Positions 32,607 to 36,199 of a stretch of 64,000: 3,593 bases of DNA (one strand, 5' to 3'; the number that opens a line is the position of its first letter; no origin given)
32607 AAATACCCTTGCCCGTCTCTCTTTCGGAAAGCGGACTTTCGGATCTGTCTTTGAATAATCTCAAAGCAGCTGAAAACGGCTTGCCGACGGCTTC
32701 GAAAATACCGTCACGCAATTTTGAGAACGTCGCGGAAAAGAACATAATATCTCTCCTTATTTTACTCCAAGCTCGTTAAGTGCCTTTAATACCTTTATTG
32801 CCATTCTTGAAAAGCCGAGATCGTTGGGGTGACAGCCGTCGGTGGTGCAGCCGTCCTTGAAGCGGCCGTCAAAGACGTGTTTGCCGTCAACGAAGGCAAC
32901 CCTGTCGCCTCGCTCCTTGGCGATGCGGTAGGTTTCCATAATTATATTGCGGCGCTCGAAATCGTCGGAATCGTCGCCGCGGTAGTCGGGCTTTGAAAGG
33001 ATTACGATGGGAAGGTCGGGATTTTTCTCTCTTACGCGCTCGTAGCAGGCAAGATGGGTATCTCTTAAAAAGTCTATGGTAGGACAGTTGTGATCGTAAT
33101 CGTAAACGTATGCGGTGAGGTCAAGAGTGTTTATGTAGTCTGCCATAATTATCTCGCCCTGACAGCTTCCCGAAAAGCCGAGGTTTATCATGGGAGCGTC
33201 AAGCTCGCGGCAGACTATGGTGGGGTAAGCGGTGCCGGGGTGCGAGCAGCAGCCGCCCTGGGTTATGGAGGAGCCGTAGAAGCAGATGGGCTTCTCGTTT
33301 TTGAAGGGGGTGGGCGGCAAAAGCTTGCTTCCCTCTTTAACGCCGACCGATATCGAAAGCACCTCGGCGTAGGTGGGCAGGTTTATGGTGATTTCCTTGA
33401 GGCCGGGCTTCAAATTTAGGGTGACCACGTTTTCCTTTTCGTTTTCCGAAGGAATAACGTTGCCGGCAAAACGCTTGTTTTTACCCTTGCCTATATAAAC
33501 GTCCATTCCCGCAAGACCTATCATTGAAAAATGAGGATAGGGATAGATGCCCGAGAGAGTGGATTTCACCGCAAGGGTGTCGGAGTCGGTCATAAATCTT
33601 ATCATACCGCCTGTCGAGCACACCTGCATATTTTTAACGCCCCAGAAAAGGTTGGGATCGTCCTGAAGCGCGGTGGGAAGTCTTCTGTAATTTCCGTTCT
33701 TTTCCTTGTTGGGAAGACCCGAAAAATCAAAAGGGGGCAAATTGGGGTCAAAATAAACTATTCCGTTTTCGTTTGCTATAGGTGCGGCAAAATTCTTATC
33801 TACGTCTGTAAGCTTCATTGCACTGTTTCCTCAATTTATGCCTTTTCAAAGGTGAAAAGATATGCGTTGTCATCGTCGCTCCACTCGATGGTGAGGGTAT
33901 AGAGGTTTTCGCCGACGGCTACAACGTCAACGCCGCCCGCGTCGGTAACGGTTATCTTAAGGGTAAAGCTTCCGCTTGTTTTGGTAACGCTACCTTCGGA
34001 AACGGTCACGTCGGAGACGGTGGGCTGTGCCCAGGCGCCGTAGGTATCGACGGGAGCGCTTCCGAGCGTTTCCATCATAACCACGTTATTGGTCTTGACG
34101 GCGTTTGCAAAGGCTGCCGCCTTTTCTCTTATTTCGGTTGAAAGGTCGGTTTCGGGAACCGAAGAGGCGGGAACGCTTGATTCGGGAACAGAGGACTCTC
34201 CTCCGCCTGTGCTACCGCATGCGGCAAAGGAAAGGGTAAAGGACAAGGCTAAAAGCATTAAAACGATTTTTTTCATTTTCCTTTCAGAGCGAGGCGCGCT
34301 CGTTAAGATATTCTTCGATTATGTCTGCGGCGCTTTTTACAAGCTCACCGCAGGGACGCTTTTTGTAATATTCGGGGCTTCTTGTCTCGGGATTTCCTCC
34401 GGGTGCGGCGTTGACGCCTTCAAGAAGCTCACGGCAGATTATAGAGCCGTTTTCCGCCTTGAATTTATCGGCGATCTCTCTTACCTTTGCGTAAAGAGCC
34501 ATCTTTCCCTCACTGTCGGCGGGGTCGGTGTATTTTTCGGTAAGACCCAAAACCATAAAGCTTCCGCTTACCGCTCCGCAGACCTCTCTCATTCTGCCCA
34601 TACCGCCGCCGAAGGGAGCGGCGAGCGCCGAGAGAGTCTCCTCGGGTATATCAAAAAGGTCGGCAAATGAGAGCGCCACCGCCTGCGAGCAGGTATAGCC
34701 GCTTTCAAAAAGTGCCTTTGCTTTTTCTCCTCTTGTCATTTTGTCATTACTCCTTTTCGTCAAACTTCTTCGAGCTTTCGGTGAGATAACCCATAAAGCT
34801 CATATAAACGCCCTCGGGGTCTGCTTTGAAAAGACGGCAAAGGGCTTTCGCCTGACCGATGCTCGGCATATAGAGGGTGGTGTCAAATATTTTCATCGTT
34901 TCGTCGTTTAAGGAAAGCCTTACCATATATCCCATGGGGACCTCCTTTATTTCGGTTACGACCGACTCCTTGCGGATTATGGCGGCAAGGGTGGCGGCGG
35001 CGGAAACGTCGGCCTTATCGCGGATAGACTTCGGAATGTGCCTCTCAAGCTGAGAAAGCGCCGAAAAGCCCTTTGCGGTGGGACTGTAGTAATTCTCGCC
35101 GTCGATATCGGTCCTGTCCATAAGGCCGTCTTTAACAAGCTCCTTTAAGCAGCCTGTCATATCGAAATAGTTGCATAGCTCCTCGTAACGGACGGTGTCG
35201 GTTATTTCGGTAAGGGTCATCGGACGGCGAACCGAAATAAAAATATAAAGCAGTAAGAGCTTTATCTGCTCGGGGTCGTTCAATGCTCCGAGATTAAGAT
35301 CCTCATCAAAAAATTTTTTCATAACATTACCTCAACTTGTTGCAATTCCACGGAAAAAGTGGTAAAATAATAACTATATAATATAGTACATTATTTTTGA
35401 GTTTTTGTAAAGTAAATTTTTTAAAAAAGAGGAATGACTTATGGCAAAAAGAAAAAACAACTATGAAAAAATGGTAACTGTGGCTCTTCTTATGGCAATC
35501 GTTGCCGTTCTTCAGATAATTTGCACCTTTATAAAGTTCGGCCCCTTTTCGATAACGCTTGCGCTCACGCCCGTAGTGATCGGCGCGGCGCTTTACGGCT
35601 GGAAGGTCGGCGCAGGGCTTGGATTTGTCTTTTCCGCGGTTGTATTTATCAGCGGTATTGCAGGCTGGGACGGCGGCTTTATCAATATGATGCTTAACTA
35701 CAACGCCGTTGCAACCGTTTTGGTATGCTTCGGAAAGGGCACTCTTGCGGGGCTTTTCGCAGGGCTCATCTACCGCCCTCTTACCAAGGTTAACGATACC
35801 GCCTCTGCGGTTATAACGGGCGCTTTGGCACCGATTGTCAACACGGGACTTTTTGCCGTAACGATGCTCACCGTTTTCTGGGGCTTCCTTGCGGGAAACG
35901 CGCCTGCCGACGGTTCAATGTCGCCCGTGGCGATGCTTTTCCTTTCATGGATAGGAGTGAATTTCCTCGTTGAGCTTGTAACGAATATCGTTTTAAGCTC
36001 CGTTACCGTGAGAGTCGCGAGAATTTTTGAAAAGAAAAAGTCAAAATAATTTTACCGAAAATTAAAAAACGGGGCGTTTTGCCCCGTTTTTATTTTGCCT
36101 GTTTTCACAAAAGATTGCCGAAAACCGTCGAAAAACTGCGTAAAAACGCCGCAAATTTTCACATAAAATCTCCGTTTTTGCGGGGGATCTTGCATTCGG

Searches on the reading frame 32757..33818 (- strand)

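Call 46: search_protein_families(library=pfam, proteins=[window:32757-33818:-], max_evalue=0.0001)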
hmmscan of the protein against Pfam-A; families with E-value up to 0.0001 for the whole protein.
window:32757-33818:- (353 aa): 3 families
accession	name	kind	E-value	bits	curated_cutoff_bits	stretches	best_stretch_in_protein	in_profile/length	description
PF14606.12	Lipase_GDSL_3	-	4.4e-29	102.4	27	1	175-346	1-176/178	GDSL-like Lipase/Acylhydrolase family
PF14607.12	GxDLY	-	1.2e-26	93.8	27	1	22-165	3-145/146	N-terminus of Esterase_SGNH_hydro-type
PF13472.12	Lipase_GDSL_2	-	1.8e-11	45.3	32.9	1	180-335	1-175/178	GDSL-like Lipase/Acylhydrolase family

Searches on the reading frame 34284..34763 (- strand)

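Call 46: search_protein_families(library=pfam, proteins=[window:34284-34763:-], max_evalue=0.0001)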
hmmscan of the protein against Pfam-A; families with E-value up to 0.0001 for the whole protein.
window:34284-34763:- (159 aa): 1 family
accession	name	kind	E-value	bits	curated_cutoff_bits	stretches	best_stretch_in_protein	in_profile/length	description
PF09719.15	C_GCAxxG_C_C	-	4.7e-37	127.1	27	1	23-152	1-118/118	Putative redox-active protein (C_GCAxxG_C_C)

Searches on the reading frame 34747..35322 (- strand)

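Call 46: search_protein_families(library=pfam, proteins=[window:34747-35322:-], max_evalue=0.0001)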
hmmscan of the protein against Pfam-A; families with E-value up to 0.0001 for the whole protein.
window:34747-35322:- (191 aa): 1 family
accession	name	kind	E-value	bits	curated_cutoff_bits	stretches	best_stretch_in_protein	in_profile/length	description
PF14277.12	DUF4364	-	3.6e-37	128.1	26.9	1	20-179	1-161/162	Domain of unknown function (DUF4364)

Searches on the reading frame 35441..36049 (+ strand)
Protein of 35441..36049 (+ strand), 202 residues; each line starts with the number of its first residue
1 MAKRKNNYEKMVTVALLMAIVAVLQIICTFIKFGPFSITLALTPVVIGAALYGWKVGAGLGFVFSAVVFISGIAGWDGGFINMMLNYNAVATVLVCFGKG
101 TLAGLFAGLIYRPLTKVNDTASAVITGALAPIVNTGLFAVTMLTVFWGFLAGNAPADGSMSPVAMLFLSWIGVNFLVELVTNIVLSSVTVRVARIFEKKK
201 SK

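Call 4: search_protein_families(library=pfam, proteins=[window:35441-36049:+], max_evalue=0.01)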
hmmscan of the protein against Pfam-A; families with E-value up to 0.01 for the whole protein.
window:35441-36049:+ (202 aa): 2 families
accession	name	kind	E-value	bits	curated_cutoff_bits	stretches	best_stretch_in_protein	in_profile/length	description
PF12822.12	ECF_trnsprt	-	6.7e-14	52.7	30.7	1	10-190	2-166/169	ECF transporter, substrate-specific component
PF09515.15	Thia_YuaJ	-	0.0021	18.6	25.8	1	11-185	1-164/177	Thiamine transporter protein (Thia_YuaJ)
